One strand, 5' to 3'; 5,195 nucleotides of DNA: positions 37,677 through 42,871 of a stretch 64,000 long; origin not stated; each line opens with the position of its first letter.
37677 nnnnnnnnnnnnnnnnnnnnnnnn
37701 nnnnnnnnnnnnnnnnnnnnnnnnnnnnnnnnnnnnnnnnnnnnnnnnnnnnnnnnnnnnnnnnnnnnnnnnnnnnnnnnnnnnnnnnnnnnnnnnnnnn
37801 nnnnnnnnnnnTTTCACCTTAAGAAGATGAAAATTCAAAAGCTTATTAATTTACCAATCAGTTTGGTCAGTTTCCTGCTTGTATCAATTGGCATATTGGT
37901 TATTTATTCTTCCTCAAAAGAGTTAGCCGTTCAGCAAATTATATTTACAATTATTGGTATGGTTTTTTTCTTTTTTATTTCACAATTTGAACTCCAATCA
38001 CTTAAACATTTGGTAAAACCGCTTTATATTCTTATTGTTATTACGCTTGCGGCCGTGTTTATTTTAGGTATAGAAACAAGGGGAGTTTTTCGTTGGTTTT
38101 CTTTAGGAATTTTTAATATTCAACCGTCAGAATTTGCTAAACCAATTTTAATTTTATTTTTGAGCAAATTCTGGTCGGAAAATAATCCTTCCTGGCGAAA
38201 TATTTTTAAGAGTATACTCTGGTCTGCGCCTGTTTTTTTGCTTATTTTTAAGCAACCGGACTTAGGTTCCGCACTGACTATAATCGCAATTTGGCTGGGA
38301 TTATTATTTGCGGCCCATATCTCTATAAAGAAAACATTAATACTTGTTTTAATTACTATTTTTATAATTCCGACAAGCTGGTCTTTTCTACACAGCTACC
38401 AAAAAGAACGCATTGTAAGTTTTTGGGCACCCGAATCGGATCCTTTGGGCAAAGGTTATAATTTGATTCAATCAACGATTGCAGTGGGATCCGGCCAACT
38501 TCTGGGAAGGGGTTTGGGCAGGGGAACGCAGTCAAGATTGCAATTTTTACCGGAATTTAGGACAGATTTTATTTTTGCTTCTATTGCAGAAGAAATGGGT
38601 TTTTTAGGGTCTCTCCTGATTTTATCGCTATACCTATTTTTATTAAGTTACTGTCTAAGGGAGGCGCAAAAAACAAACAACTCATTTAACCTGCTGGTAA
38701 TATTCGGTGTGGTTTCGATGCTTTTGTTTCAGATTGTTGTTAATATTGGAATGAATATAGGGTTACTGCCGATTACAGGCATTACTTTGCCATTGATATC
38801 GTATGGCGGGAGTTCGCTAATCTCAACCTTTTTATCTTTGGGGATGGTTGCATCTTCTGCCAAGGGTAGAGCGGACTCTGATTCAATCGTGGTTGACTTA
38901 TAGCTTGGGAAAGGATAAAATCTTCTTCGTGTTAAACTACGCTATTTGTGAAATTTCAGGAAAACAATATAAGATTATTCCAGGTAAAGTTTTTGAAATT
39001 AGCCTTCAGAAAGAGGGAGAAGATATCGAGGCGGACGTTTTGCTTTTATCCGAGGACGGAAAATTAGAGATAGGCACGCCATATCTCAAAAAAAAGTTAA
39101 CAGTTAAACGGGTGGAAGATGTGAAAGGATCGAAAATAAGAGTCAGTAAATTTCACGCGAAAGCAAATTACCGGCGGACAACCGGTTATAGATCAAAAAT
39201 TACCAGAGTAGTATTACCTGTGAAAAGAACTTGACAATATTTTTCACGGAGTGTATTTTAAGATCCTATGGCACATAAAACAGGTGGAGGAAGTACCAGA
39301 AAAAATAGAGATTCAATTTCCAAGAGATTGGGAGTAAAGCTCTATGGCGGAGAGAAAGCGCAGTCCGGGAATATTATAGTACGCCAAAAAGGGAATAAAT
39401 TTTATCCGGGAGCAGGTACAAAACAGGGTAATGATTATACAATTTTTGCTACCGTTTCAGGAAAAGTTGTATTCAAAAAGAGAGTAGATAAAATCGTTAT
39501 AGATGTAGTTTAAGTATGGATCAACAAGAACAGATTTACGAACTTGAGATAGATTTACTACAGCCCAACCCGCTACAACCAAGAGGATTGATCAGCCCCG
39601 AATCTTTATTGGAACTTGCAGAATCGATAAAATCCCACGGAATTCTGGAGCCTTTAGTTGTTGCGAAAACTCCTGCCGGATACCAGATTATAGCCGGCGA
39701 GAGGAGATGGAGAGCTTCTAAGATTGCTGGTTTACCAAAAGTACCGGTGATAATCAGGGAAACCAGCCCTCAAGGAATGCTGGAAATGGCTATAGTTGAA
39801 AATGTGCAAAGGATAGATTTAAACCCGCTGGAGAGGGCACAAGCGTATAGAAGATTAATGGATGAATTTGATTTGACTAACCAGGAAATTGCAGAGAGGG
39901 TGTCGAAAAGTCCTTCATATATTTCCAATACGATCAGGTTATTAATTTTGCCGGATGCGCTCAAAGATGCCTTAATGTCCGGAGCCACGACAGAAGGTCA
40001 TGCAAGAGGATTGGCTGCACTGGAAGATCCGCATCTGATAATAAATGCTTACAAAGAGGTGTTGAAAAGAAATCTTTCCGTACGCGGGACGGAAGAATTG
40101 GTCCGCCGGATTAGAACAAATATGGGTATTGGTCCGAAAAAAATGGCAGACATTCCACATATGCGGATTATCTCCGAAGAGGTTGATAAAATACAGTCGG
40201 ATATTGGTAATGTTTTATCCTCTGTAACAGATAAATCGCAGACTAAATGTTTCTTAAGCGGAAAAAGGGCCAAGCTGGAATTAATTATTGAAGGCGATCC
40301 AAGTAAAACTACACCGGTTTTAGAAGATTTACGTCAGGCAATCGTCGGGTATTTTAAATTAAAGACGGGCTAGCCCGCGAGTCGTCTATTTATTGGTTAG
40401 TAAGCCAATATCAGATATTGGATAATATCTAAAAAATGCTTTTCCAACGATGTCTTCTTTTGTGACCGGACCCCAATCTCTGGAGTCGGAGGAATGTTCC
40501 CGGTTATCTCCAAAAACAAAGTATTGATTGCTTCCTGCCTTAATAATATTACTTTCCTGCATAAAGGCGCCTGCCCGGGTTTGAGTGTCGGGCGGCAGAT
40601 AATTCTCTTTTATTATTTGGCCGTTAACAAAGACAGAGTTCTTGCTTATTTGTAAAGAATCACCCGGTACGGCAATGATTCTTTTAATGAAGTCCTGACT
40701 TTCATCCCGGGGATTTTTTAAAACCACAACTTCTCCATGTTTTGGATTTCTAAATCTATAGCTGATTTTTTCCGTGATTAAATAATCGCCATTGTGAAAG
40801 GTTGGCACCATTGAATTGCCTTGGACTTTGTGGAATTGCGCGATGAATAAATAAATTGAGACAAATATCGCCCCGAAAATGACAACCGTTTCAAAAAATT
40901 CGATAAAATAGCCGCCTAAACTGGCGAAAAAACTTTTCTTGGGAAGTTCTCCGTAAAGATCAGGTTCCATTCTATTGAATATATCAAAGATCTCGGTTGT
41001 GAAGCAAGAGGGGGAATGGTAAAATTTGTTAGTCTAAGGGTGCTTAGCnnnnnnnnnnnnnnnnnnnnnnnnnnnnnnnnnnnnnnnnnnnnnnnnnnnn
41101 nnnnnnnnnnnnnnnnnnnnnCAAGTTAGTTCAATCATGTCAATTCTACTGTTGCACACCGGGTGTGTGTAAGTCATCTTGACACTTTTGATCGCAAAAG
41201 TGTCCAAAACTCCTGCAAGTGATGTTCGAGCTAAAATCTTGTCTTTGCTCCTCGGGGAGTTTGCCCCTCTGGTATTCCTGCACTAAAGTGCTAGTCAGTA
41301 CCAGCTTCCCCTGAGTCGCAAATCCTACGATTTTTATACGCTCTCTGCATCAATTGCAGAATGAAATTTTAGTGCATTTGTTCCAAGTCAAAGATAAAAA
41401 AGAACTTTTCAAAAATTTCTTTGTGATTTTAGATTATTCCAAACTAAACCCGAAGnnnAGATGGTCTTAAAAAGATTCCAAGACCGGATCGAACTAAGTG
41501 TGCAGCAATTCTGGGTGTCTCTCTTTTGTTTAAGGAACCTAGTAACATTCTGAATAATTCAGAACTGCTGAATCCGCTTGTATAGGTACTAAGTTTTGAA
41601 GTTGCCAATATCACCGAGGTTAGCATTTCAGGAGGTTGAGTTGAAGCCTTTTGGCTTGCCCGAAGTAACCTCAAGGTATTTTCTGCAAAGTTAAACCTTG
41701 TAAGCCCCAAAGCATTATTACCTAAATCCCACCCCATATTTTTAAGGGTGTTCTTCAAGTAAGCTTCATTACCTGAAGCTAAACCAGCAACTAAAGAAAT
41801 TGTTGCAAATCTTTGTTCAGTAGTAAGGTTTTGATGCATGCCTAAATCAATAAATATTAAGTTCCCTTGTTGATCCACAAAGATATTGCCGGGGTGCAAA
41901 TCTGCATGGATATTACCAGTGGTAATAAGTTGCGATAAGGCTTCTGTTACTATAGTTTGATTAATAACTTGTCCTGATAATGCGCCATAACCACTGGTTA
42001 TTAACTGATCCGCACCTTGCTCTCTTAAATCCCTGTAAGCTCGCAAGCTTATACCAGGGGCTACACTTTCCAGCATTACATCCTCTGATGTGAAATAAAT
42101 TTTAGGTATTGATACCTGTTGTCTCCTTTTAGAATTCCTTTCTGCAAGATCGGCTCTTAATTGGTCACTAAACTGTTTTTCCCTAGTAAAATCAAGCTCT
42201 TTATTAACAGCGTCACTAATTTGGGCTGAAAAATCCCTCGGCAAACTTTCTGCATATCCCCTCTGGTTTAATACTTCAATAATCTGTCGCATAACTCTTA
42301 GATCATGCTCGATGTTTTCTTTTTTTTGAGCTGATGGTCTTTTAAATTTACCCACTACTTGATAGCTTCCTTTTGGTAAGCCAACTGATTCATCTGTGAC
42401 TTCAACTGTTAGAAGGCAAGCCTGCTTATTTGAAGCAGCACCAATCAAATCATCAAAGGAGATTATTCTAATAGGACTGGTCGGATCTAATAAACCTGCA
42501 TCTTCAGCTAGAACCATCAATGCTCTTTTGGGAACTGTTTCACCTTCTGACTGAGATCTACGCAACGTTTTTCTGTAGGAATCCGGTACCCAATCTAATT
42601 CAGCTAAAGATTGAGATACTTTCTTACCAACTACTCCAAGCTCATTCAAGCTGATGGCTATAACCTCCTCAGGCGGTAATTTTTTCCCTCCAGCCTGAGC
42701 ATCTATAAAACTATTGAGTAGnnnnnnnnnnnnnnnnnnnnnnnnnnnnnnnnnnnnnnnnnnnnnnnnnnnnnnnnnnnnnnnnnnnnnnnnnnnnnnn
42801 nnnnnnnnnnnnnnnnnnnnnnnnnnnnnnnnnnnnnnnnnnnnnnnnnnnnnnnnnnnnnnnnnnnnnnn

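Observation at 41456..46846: Giant 1796-aa cytoplasmic protein combining a TM-less M48-like Zn-peptidase domain with an ABC1/UbiB-type kinase domain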

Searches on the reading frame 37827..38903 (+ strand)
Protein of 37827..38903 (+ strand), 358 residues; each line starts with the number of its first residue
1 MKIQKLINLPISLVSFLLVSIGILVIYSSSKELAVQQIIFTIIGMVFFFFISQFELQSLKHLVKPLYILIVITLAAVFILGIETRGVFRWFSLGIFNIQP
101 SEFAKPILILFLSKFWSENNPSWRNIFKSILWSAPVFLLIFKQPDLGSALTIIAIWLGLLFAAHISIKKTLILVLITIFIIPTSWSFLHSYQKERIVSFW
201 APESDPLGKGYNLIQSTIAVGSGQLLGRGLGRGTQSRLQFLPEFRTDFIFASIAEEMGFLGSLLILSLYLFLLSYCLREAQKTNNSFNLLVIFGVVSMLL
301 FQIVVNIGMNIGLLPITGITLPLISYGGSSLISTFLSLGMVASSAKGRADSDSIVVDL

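Call 11: search_protein_families(library=pfam, proteins=[window:37827-38903:+], max_evalue=0.001)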
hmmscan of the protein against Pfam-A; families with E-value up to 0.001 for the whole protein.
window:37827-38903:+ (358 aa): 1 family
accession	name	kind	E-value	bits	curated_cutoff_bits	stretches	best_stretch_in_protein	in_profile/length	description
PF01098.24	FTSW_RODA_SPOVE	-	1.2e-91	307.8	26.4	1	16-344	9-350/356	Cell cycle protein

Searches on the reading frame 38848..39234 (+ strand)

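Call 11: search_protein_families(library=pfam, proteins=[window:38848-39234:+], max_evalue=0.001)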
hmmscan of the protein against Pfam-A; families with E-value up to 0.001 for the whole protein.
window:38848-39234:+ (128 aa): 1 family
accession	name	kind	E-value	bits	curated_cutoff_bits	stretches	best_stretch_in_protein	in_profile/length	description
PF00829.26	Ribosomal_L21p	-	8.6e-19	68.1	27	1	31-121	2-94/99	Ribosomal prokaryotic L21 protein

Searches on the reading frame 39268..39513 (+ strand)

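Call 11: search_protein_families(library=pfam, proteins=[window:39268-39513:+], max_evalue=0.001)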
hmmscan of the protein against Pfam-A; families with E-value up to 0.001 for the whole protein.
window:39268-39513:+ (81 aa): 2 families
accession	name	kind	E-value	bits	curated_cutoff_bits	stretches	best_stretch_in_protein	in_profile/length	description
PF01016.24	Ribosomal_L27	-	4.3e-29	100.8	20.5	1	2-78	1-77/79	Ribosomal L27 protein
PF21786.3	Bflower_3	-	0.00029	21.2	34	1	13-71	9-64/125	6-fold beta flower protein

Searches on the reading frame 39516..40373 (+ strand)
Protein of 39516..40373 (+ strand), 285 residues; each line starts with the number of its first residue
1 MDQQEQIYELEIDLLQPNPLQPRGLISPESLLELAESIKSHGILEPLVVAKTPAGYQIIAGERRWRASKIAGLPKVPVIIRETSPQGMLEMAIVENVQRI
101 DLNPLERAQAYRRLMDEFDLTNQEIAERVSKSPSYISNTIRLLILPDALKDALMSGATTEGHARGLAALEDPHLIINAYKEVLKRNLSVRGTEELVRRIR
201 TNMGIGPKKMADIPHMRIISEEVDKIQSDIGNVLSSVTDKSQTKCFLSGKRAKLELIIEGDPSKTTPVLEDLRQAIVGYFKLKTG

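Call 11: search_protein_families(library=pfam, proteins=[window:39516-40373:+], max_evalue=0.001)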
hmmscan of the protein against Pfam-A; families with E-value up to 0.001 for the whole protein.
window:39516-40373:+ (285 aa): 2 families
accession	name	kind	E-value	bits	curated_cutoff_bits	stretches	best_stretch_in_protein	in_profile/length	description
PF17762.8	HTH_ParB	-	5.3e-32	110.4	22.6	1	101-200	2-101/102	ParB HTH domain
PF02195.25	ParB_N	-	7.1e-32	109.8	26.3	1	5-98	1-95/95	ParB N-terminal domain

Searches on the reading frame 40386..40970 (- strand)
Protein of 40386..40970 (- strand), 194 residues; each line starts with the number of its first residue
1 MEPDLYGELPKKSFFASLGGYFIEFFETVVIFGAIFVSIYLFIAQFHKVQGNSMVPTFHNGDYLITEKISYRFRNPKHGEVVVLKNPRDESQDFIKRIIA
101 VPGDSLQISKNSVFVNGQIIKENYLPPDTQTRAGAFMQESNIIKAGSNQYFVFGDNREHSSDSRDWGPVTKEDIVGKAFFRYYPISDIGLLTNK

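Call 11: search_protein_families(library=pfam, proteins=[window:40386-40970:-], max_evalue=0.001)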
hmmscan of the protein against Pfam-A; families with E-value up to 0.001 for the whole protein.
window:40386-40970:- (194 aa): 2 families
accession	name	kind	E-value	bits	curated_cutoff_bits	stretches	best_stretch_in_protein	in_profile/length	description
PF10502.14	Peptidase_S26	-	7.2e-46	156.6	22.9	1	23-183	2-168/168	Signal peptidase, peptidase S26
PF00717.28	Peptidase_S24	-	2e-06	27.9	23.3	1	47-112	38-96/116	Peptidase S24-like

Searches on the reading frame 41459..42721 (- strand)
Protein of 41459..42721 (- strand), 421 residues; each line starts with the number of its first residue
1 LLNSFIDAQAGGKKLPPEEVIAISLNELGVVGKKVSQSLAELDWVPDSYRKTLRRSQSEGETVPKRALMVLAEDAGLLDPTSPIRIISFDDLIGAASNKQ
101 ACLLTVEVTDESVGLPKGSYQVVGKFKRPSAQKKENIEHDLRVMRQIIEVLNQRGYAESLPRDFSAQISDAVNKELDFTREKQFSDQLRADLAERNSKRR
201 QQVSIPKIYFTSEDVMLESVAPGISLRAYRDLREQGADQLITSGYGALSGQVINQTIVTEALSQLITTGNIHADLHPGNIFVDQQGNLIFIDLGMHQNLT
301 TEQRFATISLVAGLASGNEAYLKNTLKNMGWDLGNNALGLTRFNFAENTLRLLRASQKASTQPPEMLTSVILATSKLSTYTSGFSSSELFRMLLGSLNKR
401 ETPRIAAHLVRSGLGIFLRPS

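Call 92: find_homologous_proteins(query=window:41459-42721:-, max_evalue=0.00001)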
Query window:41459-42721:- (421 aa): 16 proteins with E <= 0.00001 among 8000 candidates.
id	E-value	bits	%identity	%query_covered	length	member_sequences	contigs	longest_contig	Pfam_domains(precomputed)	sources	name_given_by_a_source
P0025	1.5e-165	569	62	98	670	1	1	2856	PF03109.23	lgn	-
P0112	2.1e-157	542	61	95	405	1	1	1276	PF00069.32,PF03109.23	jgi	-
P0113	9.2e-106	372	55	74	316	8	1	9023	PF00069.32,PF03109.23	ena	-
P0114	2.4e-90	322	41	99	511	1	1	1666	PF06293.21,PF03109.23,PF01636.30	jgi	jgi:hypothetical protein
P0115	3.9e-85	305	54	63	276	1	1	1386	PF00069.32,PF03109.23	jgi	jgi:predicted unusual protein kinase regulating ubiquinone biosynthesis (AarF/ABC1/UbiB family)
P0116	4.9e-9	54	27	76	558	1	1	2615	PF27536.1,PF03109.23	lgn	-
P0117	9.6e-9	53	30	50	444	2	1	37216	PF03109.23,PF01636.30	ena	-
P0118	1.5e-8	52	26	74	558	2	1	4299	PF27536.1,PF03109.23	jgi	jgi:ubiquinone biosynthesis protein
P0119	2.1e-8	52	28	56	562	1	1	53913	PF27536.1,PF03109.23,PF01163.29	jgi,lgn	-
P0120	8.9e-8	50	27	75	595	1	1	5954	PF27536.1,PF03109.23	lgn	-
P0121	2.9e-7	48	27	74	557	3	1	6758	PF27536.1,PF03109.23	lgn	-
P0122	3.9e-7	48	30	52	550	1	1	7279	PF00069.32,PF27536.1,PF03109.23,PF01636.30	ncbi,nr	ncbi:MAG: phosphotransferase [Deltaproteobacteria bacterium]|nr:phosphotransferase [Deltaproteobacte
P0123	2.1e-6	45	27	72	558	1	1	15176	PF27536.1,PF03109.23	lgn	-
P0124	2.2e-6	45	27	50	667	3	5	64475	PF27536.1,PF03109.23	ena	-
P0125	3.0e-6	45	27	76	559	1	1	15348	PF27536.1,PF03109.23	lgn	-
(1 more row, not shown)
